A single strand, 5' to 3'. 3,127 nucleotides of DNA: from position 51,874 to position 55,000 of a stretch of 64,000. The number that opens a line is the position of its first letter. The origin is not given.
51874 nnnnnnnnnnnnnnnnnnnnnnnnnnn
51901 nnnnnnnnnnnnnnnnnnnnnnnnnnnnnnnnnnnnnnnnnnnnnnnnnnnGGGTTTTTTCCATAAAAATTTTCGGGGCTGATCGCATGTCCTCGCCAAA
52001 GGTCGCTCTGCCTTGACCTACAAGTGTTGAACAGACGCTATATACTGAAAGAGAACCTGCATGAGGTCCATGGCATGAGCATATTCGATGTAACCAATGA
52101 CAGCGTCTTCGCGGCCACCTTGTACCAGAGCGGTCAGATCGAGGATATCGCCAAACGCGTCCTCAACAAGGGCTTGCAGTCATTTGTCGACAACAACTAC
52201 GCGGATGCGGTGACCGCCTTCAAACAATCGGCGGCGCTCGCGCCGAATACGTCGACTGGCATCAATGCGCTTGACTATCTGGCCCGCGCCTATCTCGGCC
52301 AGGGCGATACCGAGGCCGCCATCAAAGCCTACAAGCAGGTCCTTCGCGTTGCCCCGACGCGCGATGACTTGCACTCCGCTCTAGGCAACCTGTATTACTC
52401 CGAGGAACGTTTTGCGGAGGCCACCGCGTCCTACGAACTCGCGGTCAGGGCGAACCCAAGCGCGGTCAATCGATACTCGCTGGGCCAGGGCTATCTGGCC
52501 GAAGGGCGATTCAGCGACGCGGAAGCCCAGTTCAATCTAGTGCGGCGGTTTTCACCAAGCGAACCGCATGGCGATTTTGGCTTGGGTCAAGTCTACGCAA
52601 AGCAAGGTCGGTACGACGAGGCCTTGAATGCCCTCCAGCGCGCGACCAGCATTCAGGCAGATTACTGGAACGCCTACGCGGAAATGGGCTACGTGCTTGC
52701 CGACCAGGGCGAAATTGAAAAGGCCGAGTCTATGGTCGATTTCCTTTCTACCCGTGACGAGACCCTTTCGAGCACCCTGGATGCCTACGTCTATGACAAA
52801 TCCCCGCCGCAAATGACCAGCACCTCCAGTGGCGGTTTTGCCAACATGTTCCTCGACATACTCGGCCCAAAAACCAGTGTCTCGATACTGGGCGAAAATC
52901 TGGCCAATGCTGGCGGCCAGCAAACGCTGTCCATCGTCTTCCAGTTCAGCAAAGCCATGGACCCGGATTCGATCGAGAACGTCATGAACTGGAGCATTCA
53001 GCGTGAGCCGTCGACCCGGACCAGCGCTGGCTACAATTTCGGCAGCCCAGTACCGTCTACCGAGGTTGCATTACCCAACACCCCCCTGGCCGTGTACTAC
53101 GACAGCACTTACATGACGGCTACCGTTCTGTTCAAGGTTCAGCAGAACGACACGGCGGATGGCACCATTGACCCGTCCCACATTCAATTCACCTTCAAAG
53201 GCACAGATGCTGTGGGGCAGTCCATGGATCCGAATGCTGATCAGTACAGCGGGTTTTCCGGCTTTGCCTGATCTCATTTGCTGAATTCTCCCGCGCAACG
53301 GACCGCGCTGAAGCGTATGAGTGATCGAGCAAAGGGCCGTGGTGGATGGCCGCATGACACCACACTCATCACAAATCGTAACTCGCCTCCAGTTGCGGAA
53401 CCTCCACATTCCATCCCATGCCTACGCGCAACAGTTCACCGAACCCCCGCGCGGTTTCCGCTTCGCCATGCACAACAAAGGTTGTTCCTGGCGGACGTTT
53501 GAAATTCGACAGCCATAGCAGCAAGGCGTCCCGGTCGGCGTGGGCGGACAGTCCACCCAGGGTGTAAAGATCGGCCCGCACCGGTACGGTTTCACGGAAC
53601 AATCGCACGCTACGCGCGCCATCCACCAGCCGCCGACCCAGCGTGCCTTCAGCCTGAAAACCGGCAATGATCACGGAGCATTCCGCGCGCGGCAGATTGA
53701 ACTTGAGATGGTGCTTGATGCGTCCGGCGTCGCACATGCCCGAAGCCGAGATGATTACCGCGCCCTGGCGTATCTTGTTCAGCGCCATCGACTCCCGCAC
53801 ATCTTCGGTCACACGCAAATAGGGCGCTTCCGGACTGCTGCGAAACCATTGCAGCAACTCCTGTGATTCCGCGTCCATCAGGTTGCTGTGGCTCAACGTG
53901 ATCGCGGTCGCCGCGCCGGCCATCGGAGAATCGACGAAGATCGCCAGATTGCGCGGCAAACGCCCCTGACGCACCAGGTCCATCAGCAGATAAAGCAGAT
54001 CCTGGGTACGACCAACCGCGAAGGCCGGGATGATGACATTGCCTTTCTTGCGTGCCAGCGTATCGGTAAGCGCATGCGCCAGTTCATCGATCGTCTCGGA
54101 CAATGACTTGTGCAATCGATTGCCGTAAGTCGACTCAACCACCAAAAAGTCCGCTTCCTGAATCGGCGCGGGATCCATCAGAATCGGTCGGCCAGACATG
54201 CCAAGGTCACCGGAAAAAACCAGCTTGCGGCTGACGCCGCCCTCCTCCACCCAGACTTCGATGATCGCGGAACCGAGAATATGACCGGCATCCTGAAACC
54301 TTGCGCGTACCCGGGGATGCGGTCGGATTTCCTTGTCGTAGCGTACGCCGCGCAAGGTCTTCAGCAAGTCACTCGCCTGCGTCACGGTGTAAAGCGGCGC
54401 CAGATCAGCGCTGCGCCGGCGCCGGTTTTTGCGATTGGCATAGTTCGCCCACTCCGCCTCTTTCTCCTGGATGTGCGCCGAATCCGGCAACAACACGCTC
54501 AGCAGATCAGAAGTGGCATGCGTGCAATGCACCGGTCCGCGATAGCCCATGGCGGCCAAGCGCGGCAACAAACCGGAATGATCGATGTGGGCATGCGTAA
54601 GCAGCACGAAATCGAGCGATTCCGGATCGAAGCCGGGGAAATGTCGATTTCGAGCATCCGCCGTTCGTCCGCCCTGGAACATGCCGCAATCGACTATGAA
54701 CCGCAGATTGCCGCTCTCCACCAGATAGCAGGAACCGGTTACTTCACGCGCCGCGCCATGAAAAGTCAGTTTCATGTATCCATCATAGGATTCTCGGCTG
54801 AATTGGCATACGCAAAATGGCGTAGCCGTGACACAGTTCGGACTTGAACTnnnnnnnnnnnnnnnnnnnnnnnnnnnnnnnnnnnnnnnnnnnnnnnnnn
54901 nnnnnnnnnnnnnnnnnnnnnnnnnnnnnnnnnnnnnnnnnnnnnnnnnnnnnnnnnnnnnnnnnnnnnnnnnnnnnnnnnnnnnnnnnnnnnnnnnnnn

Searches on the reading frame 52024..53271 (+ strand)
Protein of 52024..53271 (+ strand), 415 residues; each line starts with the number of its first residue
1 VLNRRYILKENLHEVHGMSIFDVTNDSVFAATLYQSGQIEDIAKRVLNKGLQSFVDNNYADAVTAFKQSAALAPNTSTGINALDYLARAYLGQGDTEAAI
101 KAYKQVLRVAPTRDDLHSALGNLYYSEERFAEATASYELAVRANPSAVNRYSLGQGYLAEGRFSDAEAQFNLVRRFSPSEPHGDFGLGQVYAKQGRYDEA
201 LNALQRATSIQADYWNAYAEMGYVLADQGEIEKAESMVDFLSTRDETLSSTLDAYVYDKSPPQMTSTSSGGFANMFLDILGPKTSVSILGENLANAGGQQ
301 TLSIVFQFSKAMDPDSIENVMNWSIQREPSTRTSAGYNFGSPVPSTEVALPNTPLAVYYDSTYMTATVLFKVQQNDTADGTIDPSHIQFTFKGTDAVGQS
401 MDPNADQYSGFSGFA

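Call 3: search_protein_families(library=pfam, proteins=[window:52024-53271:+], max_evalue=0.01)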
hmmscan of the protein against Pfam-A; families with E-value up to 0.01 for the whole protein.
window:52024-53271:+ (415 aa): 28 families (the best 25 are shown)
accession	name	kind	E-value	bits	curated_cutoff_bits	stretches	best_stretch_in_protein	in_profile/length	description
PF07719.23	TPR_2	-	8.9e-26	88.3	27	3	185-211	5-31/34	Tetratricopeptide repeat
PF00515.34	TPR_1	-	3.9e-23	80.7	27.8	3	186-211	6-31/34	Tetratricopeptide repeat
PF13432.12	TPR_16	-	5e-20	72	32.7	3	151-208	1-58/65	Tetratricopeptide repeat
PF13414.12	TPR_11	-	4.3e-18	65.2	26.8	2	188-229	1-42/42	TPR repeat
PF14559.12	TPR_19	-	1.2e-17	64.4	25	3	91-146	2-57/68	Tetratricopeptide repeat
PF13181.12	TPR_8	-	2.6e-17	61.9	25.7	2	186-213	6-33/34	Tetratricopeptide repeat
PF13424.12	TPR_12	-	7.9e-16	58.5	30.1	2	57-110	17-75/77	Tetratricopeptide repeat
PF13428.12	TPR_14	-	1.8e-15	56.3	23.5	2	81-122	2-43/44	Tetratricopeptide repeat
PF13176.12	TPR_7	-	3.3e-13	49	27.9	2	82-115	1-34/36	Tetratricopeptide repeat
PF07721.20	TPR_4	-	1.4e-10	41.1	27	0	182-206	2-26/26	Tetratricopeptide repeat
PF23914.1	TPR_CcmH_CycH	-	2.5e-09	37.6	42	2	56-145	63-152/158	Cytochrome c-type biogenesis protein H TPR domain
PF13371.12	TPR_9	-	5.8e-08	33.1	35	1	88-150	3-65/73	Tetratricopeptide repeat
PF13174.12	TPR_6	-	1.1e-07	32.4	26.3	1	82-111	2-31/33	Tetratricopeptide repeat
PF13374.12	TPR_10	-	1.3e-07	31.8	27.5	0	187-207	8-28/42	Tetratricopeptide repeat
PF13431.12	TPR_17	-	1.4e-07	31.7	24.4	0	204-235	2-33/34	Tetratricopeptide repeat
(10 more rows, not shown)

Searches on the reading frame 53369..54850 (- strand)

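Call 33: search_protein_families(library=ncbifam, proteins=[window:53369-54850:-], max_evalue=0.00001)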
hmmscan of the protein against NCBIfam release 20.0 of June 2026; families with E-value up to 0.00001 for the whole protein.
window:53369-54850:- (493 aa): 3 families
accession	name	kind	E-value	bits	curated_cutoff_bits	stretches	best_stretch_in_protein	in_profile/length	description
NF045584.1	cas14_MBL_CASP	equivalog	1.1e-110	370.9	800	1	26-475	1-425/612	type VII CRISPR-associated protein Cas14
TIGR03675.1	arCOG00543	equivalog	1.2e-79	268.2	580.2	1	23-487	172-624/631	beta-CASP ribonuclease aCPSF1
TIGR04122.1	Xnuc_lig_assoc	equivalog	7.6e-12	44.7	325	1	167-292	65-185/326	ligase-associated DNA damage response exonuclease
